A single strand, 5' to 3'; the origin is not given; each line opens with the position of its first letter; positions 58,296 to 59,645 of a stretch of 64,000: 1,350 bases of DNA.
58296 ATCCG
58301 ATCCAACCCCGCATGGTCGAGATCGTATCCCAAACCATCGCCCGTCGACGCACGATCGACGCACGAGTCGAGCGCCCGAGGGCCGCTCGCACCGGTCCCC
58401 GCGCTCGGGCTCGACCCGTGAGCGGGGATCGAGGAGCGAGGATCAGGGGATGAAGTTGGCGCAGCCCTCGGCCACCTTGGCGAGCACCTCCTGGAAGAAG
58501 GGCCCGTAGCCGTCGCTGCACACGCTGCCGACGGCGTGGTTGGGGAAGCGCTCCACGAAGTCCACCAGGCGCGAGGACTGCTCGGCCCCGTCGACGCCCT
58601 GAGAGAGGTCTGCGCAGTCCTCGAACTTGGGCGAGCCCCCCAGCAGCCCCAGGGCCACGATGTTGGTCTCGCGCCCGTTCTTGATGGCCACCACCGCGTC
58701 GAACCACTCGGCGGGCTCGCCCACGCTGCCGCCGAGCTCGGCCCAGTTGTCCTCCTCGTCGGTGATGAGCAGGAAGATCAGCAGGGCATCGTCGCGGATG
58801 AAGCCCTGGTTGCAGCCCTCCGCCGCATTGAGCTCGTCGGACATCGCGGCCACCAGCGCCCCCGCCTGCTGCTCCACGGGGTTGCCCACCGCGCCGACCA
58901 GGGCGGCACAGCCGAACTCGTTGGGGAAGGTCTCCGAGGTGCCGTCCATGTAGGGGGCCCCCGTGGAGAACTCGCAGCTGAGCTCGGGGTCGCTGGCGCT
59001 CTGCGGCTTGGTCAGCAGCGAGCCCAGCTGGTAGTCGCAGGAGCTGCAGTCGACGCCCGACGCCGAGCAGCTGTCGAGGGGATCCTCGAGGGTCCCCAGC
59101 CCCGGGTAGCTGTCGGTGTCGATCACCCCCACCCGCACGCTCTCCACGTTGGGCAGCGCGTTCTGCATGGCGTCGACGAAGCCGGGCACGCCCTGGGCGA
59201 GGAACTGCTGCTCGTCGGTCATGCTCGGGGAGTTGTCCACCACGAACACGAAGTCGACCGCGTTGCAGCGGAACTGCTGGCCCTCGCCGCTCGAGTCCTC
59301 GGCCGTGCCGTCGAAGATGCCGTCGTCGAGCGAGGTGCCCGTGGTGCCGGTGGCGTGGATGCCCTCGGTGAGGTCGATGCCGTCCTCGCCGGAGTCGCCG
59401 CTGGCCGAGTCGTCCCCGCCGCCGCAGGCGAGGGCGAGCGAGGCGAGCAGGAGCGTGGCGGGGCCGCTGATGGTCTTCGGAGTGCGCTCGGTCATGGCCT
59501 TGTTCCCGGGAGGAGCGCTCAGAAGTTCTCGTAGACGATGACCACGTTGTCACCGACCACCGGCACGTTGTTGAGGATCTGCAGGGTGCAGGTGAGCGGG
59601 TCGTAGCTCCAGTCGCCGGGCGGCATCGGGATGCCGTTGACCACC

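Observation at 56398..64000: Cluster of four secreted Cys-rich-repeat / vWA lipoproteins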

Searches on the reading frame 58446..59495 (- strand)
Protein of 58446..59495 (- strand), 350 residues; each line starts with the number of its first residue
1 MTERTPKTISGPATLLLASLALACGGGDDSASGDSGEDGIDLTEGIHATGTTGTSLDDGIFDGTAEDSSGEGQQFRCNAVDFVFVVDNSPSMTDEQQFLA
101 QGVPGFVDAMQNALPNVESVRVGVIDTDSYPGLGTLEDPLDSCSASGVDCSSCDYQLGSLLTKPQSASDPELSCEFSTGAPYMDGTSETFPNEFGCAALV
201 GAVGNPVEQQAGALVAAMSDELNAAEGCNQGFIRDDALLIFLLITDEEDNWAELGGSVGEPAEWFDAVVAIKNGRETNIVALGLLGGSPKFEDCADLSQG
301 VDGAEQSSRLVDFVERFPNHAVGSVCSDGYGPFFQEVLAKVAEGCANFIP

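Call 6: search_protein_families(library=pfam, proteins=[window:58446-59495:-], max_evalue=1)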
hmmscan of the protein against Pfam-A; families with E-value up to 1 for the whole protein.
window:58446-59495:- (350 aa): 1 family
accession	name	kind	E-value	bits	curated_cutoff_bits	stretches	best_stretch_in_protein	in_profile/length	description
PF13519.12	VWA_2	-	0.042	14.9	27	1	83-131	2-49/107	von Willebrand factor type A domain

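Call 7: search_protein_families(library=ncbifam, proteins=[window:58446-59495:-], max_evalue=1)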
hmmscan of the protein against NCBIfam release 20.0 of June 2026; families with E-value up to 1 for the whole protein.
window:58446-59495:- (350 aa): 3 families
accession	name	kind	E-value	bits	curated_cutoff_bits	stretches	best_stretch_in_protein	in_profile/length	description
NF033765.2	gliding_CglD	equivalog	2.2e-05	22.5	400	1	69-251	634-799/1124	adventurous gliding motility lipoprotein CglD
NF041599.1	reg_PtrA_PA2808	domain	0.012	15.5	31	1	5-28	3-26/46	co-regulatory protein PtrA N-terminal domain-containing protein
NF052240.1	MIDASAdhsBdello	equivalog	0.038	13.1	700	1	79-128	56-102/378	MIDAS family adhesin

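Call 9: find_encoding_contigs(protein=window:58446-59495:-, flank=10000, max_places=6)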
Protein window:58446-59495:- (350 aa): 9 contigs read that carry it; 6 places shown.
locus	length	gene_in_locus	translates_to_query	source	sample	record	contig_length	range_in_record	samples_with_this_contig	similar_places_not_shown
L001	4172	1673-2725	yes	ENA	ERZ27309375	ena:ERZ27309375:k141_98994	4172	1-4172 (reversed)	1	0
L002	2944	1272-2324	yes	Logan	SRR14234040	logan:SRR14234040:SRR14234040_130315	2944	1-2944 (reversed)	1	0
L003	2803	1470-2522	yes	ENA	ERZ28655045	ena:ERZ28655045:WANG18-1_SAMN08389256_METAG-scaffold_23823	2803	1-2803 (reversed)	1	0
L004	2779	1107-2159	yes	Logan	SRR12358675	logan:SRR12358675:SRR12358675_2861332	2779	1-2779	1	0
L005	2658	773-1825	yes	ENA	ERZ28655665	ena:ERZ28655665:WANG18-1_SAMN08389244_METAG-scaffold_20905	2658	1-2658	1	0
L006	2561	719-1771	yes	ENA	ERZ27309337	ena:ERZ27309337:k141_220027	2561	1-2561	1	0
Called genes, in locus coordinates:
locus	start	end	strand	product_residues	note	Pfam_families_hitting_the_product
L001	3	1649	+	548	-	?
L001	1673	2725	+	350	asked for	-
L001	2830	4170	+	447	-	?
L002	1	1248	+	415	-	?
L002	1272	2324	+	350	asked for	-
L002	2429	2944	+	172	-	?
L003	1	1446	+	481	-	?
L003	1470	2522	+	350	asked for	-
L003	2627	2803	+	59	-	?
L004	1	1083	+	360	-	?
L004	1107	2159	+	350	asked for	-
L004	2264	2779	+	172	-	?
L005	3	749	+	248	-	?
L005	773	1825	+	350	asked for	-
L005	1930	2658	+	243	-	?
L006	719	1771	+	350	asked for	-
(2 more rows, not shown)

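Call 26: find_homologous_proteins(query=window:58446-59495:-, max_evalue=0.001)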
Query window:58446-59495:- (350 aa): 113 proteins with E <= 0.001 among 8000 candidates.
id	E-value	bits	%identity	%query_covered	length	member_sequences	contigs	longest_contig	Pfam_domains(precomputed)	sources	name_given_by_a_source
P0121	4.7e-228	774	100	100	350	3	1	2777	-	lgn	-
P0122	7.6e-170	583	82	90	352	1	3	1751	-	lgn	-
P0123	3.1e-146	505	72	96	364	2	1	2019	-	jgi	jgi:hypothetical protein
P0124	5.1e-146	505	66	100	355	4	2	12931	-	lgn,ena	-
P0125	5.4e-146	505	69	98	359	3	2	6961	-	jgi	jgi:hypothetical protein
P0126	2.7e-144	499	76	80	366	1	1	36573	-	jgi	jgi:hypothetical protein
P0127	1.2e-143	497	69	95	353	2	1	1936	-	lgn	-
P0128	1.3e-143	497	69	100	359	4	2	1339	-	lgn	-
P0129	1.8e-143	496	70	96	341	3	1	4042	-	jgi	jgi:hypothetical protein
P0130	5.3e-143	495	71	87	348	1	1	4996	-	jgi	jgi:hypothetical protein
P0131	1.2e-142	494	69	92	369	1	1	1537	-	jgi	jgi:hypothetical protein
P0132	1.8e-142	493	67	98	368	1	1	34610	-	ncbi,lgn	-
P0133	6.0e-142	491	68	96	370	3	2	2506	-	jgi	jgi:hypothetical protein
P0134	9.4e-142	491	69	93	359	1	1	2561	-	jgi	-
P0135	1.3e-141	490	76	83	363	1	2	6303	-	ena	-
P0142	1.6e-134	467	66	97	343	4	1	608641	-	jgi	-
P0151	6.4e-125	435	69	81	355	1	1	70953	-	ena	-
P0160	1.2e-114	401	62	82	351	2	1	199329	-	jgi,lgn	jgi:hypothetical protein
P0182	3.8e-107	377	54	96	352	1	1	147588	-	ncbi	-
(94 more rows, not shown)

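Call 30: search_solved_structures(query=A2, max_evalue=10, show_alignments=2)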
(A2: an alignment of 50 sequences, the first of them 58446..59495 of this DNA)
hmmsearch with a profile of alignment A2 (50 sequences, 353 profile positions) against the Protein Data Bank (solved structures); distinct sequences matched with E-value up to 10: 5.
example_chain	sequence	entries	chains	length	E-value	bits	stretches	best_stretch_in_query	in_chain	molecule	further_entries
9gtu_B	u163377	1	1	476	0.074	15.7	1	74-102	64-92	Collagen alpha-2(VI) chain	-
9han_B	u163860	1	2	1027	0.082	15.5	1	74-102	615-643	Collagen type VI alpha 2 chain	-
6tnj_A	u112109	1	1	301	0.31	13.6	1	81-133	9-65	Minor fimbrium subunit Mfa5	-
9han_A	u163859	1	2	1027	0.89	12.1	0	75-94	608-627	Collagen type VI alpha 1 chain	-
6to1_A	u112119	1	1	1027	1.9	11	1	81-133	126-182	Minor fimbrium subunit Mfa5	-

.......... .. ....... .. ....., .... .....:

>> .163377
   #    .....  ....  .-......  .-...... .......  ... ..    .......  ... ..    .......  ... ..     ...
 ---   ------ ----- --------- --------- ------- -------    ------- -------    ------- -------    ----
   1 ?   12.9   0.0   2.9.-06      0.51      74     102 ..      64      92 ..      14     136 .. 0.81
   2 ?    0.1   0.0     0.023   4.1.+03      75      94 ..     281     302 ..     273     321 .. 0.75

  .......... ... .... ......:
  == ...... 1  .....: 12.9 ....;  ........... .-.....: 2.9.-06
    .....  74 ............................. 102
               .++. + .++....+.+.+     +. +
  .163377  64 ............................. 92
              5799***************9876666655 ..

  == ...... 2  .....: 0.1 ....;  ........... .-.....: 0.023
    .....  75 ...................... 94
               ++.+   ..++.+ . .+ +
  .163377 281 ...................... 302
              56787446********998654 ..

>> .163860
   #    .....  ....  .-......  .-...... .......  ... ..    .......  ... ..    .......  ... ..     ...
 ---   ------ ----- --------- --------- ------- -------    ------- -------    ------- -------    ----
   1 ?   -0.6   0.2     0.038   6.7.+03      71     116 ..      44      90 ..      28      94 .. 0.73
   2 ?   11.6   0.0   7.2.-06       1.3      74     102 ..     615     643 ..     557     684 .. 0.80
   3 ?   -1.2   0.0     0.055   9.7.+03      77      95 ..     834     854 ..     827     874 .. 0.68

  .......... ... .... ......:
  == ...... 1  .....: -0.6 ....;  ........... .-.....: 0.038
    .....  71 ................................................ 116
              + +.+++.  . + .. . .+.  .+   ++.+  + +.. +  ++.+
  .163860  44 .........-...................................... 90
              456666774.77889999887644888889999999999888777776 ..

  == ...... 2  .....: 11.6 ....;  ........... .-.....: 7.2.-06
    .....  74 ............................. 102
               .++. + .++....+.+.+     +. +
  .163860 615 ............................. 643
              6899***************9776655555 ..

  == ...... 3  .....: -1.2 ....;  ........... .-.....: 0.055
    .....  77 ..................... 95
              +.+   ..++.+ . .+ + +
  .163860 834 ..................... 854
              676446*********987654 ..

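Call 35: find_related_loci(query=A2, collection=genome_contigs, flank=10000)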
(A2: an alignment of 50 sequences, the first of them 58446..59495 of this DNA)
Query A2 (350 aa) in genome_contigs; peptide patterns used: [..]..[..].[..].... (x = any residue, [..] = any of these).
598 stretches matched a pattern (row limit reached: there are more); 275 encode a relative of the query (tblastn E <= 1e-3); the best 80 are kept; 80 distinct loci.
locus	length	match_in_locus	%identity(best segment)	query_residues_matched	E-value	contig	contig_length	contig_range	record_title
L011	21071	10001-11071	36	4-350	4e-54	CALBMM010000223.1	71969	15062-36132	MAG TPA_asm: uncultured proteobacterium isolate SRR6227243_bin.109_CONCOCT_v1.1_MAG genome assembly, contig: ERZ795105.4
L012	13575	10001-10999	37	16-350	4e-54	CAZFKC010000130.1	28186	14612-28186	MAG TPA_asm: uncultured Nannocystaceae bacterium isolate binchicken_co199_105 genome assembly, contig: NODE_1402_length_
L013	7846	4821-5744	37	37-350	1e-51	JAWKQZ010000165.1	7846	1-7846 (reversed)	MAG: Nannocystaceae bacterium isolate BC1.173 BC1.173.fa-165, whole genome shotgun sequence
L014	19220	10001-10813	38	77-350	6e-51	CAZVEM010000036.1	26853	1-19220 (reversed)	MAG TPA_asm: uncultured Nannocystaceae bacterium isolate SRP302895_co1_331 genome assembly, contig: NODE_3205_length_268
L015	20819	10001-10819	39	77-350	6e-50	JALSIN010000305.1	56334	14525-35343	MAG: Polyangiaceae bacterium isolate 354-166_metabat2_scaf2bin.035 354-166_scaffold_425_c1, whole genome shotgun sequenc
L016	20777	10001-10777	38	77-350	3e-49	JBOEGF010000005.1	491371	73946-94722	MAG: Nannocystales bacterium isolate PBSAdel1 PBSA13b_contig_33, whole genome shotgun sequence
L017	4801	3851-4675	37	73-350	1e-48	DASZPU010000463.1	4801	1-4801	MAG TPA_asm: Nannocystaceae bacterium isolate SMAG_U5979 k141_495878, whole genome shotgun sequence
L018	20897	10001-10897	35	40-350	5e-48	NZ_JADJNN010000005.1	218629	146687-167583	MAG: Nannocystis sp. isolate EsbW_18-Q3-R4-48_MAXAC.145 tig00003480-10-2191560, whole genome shotgun sequence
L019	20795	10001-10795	38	77-350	8e-48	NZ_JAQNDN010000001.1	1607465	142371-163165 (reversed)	Nannocystis radixulma strain NCELM 000000Farrow, whole genome shotgun sequence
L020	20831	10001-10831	36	67-350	2e-47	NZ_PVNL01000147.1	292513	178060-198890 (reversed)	Enhygromyxa salina strain SWB007 ENSA7_contig000147, whole genome shotgun sequence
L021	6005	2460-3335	37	65-350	3e-46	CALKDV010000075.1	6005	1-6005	MAG: uncultured Nannocystaceae bacterium isolate S4_Bin_Bin_114_sub_1 genome assembly, contig: c_000001513368, whole gen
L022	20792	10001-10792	38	77-349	3e-46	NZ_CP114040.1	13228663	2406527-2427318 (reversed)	Nannocystis punicea strain FL3 chromosome, complete genome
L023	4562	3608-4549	36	77-350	4e-46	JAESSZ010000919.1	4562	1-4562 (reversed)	MAG: Nannocystaceae bacterium isolate NORP301 CoAssembly_3419292, whole genome shotgun sequence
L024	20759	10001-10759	39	77-350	2e-45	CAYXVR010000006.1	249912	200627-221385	MAG TPA_asm: uncultured Nannocystaceae bacterium isolate binchicken_co179_119 genome assembly, contig: NODE_200_length_2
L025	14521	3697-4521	36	69-350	3e-45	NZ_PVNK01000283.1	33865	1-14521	Enhygromyxa salina strain SWB005 ENSA5_contig000283, whole genome shotgun sequence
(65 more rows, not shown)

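Call 38: predict_structure(alignment_id=A2)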
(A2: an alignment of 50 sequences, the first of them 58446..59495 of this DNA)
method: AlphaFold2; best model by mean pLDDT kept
length: 350 residues; sequences in the alignment: 50
mean_pLDDT: 82.7   pTM: 0.79
mean pLDDT of the five models: 82.7, 81.7, 81.5, 81.3, 80.8
residues with pLDDT >= 90: 214; 70-90: 45; 50-70: 49; < 50: 42
segments of 3 or more residues with pLDDT < 50: 1-3, 12-15, 21-31, 35-37, 47-51, 54-67
pLDDT, mean of each block of 10 residues (from residue 1): 52 48 44 51 52 47 48 87 95 94 95 95 89 55 64 89 87 95 98 96 82 97 96 97 96 89 98 97 97 85 91 98 96 96 95
secondary structure, 60 per line:
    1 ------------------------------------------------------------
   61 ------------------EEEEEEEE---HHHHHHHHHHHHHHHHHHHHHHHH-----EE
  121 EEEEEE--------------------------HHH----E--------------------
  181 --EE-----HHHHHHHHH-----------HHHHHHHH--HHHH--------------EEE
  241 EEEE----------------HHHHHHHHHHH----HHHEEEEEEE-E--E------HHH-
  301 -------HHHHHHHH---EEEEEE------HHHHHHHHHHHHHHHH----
elements in order: E79-86 H90-113 E119-126 H190-198 H210-217 H220-223 E238-244 H261-271 E279-285 H308-315 E319-324 H331-346

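Call 43: fold_search(model_id=the predicted structure, library=pdb)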
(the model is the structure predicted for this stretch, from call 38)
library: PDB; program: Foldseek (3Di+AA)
matches with E <= 10: 624; with E <= 0.001: 70
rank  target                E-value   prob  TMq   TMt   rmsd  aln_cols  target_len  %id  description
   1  7usl_B                1.0e-05  1.00  0.36  0.21   9.3       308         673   14  Integrin alphaM/beta2 ectodomain in complex with adenylate cyclase toxin RTX751 and M1F5 Fab (released 2022-08-17)
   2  4g1m_B                2.1e-05  1.00  0.36  0.20   9.5       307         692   14  Re-refinement of alpha V beta 3 structure (released 2012-12-12)
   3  3vi4_D                2.3e-05  1.00  0.38  0.32   8.5       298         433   13  Crystal structure of alpha5beta1 integrin headpiece in complex with RGD peptide (released 2012-02-22)
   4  9dax_B                3.1e-05  1.00  0.35  0.33   8.9       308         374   12  The structure of AlphaIIbbeta3 in apo state (released 2025-04-09)
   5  6avq_B                3.5e-05  1.00  0.38  0.21   8.8       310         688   11  The Therapeutic Antibody LM609 Selectively Inhibits Ligand Binding to Human alpha-V beta-3 Integrin via Steric Hindran (released 2017-11-01)
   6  9axl_B                3.9e-05  1.00  0.39  0.28   8.3       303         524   14  Structure of the semi-extended AlphaIIbBeta3 in complex with R21D10 Fab (released 2024-11-13)
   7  3nid_B                3.9e-05  1.00  0.36  0.29   8.6       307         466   13  The Closed Headpiece of Integrin alphaIIB beta3 and its Complex with an alpahIIB beta3 -Specific Antagonist That Does  (released 2010-12-22)
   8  4wjk_B                4.2e-05  1.00  0.35  0.30   8.8       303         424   14  Metal Ion and Ligand Binding of Integrin (released 2014-12-03)
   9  8zjf_B                4.4e-05  1.00  0.39  0.28   7.1       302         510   14  Cryo-EM structure of human integrin alpha-E beta-7 (released 2024-06-05)
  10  7ceb_B                4.7e-05  1.00  0.37  0.35   9.2       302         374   12  Crystal structure of alpha6beta1 integrin headpiece (released 2021-06-23)
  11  5e6s_B                5.0e-05  1.00  0.34  0.27   9.6       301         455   13  Structures of leukocyte integrin aLB2: The aI domain, the headpiece, and the pocket for the internal ligand (released 2016-03-02)
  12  4wk0_B                5.3e-05  1.00  0.36  0.31   8.5       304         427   13  Metal Ion and Ligand Binding of Integrin (released 2014-12-03)
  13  8tcf_B                5.6e-05  1.00  0.38  0.37   8.5       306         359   12  Integrin alpha-v beta-8 in complex with minibinder B8_BP_dsulf (released 2023-09-27)
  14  2vc2_B                5.6e-05  1.00  0.37  0.30   8.5       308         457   15  Re-refinement of Integrin AlphaIIbBeta3 Headpiece Bound to Antagonist L-739758 (released 2008-09-02)
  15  6uja_B                6.0e-05  1.00  0.40  0.39   7.2       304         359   12  Integrin alpha-v beta-8 in complex with pro-TGF-beta1 (released 2020-02-05)
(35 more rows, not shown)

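Call 53: find_encoding_contigs(protein=P0142, flank=10000, max_places=1)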
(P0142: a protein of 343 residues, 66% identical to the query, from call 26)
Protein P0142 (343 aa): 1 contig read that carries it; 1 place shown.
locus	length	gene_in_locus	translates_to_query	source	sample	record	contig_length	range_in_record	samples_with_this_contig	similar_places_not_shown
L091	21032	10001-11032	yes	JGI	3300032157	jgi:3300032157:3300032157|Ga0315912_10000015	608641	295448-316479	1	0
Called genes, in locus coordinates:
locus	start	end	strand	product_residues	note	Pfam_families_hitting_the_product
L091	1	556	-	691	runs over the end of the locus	PF04734:Ceramidase_alk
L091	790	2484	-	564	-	PF01636:APH (faint), PF03109:ABC1, PF27536:UbiB_helical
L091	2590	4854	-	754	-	-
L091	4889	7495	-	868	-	-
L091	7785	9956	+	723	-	PF11617:Cu-binding_MopE (weak)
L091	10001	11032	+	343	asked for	-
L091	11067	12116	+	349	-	-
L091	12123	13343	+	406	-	PF11199:DUF2891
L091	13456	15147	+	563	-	PF03349:Toluene_X, PF13505:OMP_b-brl (faint)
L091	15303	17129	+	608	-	-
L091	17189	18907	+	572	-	-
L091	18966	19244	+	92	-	-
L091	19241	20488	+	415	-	-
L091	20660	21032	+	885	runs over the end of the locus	PF00501:AMP-binding, PF00550:PP-binding, PF00975:Thioesterase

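Call 54: find_encoding_contigs(protein=P0151, flank=10000, max_places=1)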
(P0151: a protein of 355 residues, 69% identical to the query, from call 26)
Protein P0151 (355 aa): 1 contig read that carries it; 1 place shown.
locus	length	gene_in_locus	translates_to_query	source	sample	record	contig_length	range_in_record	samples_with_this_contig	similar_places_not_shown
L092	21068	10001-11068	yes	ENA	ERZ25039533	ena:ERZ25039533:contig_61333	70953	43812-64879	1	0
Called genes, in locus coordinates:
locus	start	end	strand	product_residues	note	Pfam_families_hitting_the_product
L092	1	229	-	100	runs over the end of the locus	PF00872:Transposase_mut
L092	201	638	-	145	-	PF00872:Transposase_mut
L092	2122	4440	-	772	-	PF00270:DEAD, PF04851:ResIII, PF18766:SWI2_SNF2, PF00271:Helicase_C (weak), PF08463:EcoEI_R_C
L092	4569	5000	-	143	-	PF01850:PIN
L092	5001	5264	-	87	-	-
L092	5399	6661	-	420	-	-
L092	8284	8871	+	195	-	PF11617:Cu-binding_MopE (weak)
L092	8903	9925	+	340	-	-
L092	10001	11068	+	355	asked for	-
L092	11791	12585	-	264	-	PF14224:DUF4331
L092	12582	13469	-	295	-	-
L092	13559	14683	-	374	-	PF04955:HupE_UreJ, PF13795:HupE_UreJ_2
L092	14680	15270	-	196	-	-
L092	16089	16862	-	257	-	-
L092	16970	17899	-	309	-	-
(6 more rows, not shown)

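Call 55: find_encoding_contigs(protein=P0160, flank=10000, max_places=1)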
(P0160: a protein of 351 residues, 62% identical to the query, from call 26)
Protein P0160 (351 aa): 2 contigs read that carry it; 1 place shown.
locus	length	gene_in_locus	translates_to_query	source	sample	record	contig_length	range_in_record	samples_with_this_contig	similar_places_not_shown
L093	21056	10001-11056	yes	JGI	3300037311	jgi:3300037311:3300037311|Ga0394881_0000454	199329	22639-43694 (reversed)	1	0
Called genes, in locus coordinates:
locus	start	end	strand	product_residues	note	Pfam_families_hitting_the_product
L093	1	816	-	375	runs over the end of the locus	PF08245:Mur_ligase_M, PF02875:Mur_ligase_C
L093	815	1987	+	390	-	PF00291:PALP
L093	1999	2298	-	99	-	-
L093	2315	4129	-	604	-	PF13360:PQQ_2, PF13570:Beta-prop_ACSF4 (faint)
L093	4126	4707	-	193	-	-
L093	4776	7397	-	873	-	-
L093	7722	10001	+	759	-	PF11617:Cu-binding_MopE (faint)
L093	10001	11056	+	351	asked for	-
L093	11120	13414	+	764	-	PF13191:AAA_16 (faint), PF00158:Sigma54_activat (faint), PF00004:AAA (weak), PF17871:AAA_lid_9 (weak), PF00004:AAA (weak), PF07724:AAA_2, PF07728:AAA_5, PF10431:ClpB_D2-small, +5 more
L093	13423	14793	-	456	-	PF01467:CTP_transf_like, PF10728:DUF2520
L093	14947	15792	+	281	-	-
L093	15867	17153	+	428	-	-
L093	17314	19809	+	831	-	PF00912:Transgly, PF17092:PCB_OB, PF00905:Transpeptidase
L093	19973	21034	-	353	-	-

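Call 56: find_encoding_contigs(protein=P0182, flank=10000, max_places=1)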
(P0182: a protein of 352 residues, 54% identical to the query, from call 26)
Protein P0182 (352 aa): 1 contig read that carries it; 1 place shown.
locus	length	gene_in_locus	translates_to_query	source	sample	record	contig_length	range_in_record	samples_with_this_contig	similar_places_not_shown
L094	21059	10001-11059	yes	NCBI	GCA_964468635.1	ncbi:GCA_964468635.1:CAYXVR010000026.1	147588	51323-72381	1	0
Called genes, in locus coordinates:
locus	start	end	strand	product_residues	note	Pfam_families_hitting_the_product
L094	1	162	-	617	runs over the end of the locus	PF13360:PQQ_2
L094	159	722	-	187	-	-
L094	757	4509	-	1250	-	PF13428:TPR_14 (faint), PF13174:TPR_6 (faint), PF13424:TPR_12 (faint)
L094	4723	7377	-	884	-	-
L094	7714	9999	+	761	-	PF11617:Cu-binding_MopE (faint)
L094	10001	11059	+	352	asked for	-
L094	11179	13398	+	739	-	PF00158:Sigma54_activat (faint), PF13191:AAA_16, PF00004:AAA (weak), PF05729:NACHT (faint), PF00004:AAA (weak), PF07724:AAA_2, PF07728:AAA_5, PF10431:ClpB_D2-small, +3 more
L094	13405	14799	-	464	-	PF01467:CTP_transf_like, PF10728:DUF2520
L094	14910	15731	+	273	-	-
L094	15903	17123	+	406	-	-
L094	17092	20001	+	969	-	PF00912:Transgly, PF17092:PCB_OB, PF00905:Transpeptidase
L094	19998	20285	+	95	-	PF12838:Fer4_7 (faint), PF13534:Fer4_17 (faint), PF14697:Fer4_21 (faint), PF25160:LdpA_Fe-S-bd (faint), PF13484:Fer4_16 (faint), PF13237:Fer4_10 (weak), PF13187:Fer4_9 (weak), PF00037:Fer4 (weak), +1 more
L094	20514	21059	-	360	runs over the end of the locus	-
